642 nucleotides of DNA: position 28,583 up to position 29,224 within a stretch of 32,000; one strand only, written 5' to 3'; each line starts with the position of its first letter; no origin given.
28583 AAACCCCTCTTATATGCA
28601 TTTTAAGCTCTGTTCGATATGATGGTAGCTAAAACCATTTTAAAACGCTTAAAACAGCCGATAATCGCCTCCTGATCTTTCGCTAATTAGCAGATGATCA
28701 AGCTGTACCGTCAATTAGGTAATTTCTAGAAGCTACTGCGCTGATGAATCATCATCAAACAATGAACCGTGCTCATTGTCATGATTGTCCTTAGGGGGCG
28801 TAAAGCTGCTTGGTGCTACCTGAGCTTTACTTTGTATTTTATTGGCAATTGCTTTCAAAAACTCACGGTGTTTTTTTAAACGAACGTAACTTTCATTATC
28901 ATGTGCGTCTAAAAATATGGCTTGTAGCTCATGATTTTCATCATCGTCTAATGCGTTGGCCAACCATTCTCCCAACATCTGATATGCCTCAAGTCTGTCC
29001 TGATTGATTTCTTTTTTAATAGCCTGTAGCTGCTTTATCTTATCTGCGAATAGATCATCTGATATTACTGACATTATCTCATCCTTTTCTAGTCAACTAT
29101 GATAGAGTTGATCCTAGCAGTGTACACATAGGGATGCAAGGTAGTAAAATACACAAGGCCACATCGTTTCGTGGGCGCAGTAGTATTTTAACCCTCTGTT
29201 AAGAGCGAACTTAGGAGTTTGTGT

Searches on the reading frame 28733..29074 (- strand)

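Call 13: search_protein_families(library=pfam, proteins=[window:28733-29074:-], max_evalue=0.01)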
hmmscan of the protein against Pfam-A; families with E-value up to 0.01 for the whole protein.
window:28733-29074:- (113 aa): 1 family
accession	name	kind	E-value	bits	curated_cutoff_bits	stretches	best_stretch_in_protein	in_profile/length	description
PF07445.17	PriC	-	0.006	16.9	23.3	0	13-85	75-131/174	Primosomal replication protein priC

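Call 87: search_protein_families(library=pfam, proteins=[window:28733-29074:-], max_evalue=0.001)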
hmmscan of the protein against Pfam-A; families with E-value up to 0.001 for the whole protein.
window:28733-29074:- (113 aa): 0 families
